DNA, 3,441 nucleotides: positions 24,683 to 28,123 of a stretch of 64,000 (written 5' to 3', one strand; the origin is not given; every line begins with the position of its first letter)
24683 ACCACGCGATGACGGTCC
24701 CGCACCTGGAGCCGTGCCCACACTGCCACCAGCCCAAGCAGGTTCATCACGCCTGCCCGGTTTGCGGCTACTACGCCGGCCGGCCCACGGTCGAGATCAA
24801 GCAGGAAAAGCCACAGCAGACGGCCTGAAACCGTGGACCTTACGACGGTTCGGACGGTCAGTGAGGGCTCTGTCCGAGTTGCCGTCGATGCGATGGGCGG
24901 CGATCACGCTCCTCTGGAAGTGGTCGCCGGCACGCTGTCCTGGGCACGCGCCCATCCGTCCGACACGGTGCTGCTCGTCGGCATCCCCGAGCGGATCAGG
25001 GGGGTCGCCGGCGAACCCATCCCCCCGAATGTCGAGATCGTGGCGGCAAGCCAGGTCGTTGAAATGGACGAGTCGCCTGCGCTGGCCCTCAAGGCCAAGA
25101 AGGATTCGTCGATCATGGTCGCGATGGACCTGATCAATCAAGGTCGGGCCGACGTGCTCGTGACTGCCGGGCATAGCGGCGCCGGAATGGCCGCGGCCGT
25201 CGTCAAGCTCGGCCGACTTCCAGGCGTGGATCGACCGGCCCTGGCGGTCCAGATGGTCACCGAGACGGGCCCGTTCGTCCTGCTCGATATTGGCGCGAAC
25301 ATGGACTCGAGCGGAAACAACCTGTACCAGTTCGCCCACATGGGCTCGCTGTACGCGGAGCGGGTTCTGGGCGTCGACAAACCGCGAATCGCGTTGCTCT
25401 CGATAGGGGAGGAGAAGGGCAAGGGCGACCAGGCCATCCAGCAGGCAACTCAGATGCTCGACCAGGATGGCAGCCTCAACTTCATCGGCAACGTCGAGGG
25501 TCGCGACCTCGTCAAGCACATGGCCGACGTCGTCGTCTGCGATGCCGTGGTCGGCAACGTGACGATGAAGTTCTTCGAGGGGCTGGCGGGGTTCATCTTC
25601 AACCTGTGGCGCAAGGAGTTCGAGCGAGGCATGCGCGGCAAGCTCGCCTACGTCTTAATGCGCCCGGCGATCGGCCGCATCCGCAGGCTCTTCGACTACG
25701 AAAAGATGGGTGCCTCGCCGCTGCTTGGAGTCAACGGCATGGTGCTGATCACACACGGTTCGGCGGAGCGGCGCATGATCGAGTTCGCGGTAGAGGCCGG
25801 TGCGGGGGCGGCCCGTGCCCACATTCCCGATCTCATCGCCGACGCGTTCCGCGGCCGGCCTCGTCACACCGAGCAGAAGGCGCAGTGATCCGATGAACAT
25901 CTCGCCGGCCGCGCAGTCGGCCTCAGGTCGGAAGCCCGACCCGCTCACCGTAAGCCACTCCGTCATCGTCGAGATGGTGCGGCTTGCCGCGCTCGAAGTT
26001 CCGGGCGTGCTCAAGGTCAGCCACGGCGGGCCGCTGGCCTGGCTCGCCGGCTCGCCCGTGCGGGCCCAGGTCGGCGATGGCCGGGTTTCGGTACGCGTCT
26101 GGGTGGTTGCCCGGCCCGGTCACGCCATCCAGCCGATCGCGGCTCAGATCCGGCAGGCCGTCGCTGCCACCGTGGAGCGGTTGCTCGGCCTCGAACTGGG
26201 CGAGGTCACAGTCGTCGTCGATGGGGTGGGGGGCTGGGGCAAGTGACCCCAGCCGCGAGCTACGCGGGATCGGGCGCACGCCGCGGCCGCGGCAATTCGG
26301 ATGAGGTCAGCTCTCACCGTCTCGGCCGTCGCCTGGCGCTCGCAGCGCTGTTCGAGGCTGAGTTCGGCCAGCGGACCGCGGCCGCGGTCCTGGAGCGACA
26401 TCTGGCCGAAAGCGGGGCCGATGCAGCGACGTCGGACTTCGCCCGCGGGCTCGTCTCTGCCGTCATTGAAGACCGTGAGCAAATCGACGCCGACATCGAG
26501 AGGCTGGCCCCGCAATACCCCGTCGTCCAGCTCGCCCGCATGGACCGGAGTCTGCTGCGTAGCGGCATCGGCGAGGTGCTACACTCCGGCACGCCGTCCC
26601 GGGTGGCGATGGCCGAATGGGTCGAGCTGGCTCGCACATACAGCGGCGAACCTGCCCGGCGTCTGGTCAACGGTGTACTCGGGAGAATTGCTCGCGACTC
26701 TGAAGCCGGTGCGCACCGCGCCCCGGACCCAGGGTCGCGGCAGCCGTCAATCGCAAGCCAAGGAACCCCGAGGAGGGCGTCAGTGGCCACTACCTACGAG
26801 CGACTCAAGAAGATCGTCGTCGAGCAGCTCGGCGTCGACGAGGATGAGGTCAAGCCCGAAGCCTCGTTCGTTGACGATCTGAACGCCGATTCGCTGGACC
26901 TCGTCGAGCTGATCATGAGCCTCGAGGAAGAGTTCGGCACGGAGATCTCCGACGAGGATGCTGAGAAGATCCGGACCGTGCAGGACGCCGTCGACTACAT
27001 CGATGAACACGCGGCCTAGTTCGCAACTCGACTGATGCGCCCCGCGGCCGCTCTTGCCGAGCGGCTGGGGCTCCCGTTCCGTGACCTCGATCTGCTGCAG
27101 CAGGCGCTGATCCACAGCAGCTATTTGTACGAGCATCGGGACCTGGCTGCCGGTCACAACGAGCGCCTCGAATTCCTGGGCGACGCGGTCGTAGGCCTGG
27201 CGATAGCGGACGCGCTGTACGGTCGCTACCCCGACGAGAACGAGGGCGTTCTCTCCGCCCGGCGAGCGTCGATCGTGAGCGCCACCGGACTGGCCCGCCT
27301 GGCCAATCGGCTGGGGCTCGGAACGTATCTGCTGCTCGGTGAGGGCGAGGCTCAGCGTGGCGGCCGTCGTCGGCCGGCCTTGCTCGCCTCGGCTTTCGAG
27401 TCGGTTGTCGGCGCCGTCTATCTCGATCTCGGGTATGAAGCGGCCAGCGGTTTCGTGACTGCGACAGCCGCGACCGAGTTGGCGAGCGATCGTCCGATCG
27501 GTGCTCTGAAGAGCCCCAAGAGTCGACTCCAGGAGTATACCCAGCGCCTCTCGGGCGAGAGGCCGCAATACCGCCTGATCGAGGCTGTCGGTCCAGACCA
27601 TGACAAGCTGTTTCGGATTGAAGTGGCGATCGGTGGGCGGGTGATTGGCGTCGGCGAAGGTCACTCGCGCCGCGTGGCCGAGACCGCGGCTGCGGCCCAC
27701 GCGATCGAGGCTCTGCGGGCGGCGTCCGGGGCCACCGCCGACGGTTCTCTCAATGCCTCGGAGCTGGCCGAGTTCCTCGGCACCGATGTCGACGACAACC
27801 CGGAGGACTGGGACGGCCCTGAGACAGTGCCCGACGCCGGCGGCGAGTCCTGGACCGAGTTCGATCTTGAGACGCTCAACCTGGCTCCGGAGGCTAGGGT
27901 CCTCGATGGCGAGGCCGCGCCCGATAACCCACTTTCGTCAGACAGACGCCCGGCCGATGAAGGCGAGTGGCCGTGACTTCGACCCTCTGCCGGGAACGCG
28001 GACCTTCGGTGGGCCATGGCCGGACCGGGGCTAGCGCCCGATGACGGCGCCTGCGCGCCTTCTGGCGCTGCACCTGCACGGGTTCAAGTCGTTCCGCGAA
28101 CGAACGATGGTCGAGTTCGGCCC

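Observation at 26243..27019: nusB has no stop codon and reads in frame into acpP, which also has its own strong internal SD+GTG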

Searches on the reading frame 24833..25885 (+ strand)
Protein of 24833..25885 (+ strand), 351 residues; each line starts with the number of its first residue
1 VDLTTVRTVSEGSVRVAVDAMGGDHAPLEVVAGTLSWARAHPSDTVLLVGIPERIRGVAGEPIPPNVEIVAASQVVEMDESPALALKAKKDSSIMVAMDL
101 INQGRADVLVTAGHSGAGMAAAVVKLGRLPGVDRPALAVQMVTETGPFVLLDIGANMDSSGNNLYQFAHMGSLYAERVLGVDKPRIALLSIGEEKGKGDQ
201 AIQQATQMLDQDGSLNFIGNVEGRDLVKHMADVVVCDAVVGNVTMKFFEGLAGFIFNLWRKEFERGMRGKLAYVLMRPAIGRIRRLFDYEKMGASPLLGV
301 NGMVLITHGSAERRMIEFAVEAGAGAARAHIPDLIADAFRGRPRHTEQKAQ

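Call 4: search_protein_families(library=pfam, proteins=[window:24833-25885:+], max_evalue=0.01)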
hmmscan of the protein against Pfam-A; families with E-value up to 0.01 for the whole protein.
window:24833-25885:+ (351 aa): 1 family
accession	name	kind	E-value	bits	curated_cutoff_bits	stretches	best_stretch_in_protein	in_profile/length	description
PF02504.20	FA_synthesis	-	4e-96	322.4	29.1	1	14-330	1-320/324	Fatty acid synthesis protein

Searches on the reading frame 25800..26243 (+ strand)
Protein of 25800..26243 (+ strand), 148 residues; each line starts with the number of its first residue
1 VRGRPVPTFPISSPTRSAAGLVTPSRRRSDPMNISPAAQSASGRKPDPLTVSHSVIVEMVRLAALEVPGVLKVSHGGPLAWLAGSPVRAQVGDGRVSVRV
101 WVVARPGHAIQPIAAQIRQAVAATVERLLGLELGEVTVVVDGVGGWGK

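Call 4: search_protein_families(library=pfam, proteins=[window:25800-26243:+], max_evalue=0.01)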
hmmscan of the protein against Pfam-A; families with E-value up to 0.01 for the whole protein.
window:25800-26243:+ (148 aa): 1 family
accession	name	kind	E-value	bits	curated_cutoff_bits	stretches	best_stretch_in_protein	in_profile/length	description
PF03780.18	Asp23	-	5.5e-12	46.5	28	1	49-143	5-107/108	Asp23 family, cell envelope-related function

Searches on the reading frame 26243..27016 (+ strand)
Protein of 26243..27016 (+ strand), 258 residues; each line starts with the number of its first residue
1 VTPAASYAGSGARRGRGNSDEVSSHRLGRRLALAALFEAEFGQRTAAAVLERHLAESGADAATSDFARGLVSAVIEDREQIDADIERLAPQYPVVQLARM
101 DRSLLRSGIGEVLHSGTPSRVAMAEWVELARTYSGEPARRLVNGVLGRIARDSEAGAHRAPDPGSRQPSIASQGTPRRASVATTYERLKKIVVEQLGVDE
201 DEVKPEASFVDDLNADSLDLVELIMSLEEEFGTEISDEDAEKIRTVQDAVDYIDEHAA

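Call 4: search_protein_families(library=pfam, proteins=[window:26243-27016:+], max_evalue=0.01)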
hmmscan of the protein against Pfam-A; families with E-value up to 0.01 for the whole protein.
window:26243-27016:+ (258 aa): 3 families
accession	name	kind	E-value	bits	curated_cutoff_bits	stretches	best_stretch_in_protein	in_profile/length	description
PF01029.23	NusB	-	2.5e-22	80.1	23.1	1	29-151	4-133/133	NusB family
PF00550.31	PP-binding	-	2.2e-15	57.1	20.8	1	186-253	1-67/67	Phosphopantetheine attachment site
PF14573.12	PP-binding_2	-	0.009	16.7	32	0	211-253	42-84/96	Acyl-carrier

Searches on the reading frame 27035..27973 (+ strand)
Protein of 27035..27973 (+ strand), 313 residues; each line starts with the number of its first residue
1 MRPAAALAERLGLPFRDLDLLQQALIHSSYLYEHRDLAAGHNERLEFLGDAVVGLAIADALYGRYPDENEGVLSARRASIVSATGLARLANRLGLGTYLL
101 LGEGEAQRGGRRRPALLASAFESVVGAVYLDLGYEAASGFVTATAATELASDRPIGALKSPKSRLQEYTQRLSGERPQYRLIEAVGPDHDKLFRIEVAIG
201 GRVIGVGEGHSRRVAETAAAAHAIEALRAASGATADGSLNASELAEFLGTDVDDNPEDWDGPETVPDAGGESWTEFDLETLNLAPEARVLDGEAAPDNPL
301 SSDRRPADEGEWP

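Call 4: search_protein_families(library=pfam, proteins=[window:27035-27973:+], max_evalue=0.01)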
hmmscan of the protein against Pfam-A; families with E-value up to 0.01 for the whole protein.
window:27035-27973:+ (313 aa): 6 families
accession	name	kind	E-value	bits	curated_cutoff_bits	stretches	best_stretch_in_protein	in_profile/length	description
PF14622.11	Ribonucleas_3_3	-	4.6e-35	121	35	1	19-144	3-123/128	Ribonuclease-III-like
PF00636.31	Ribonuclease_3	-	1e-23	84.4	27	1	43-133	1-102/102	Ribonuclease III domain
PF00035.32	dsrm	-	6.5e-16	59.1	23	1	161-227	1-66/66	Double-stranded RNA binding motif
PF22935.1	RM44_endonuclase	-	7.3e-05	23.3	27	1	6-127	8-138/139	Large ribosomal subunit protein mL44, endonuclease domain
PF24995.1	DSRM_2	-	0.0053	17.6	27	1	193-227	43-77/79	dsRNA binding domain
PF14709.13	DND1_DSRM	-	0.0078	16.9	25.7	0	160-227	2-79/80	double strand RNA binding domain from DEAD END PROTEIN 1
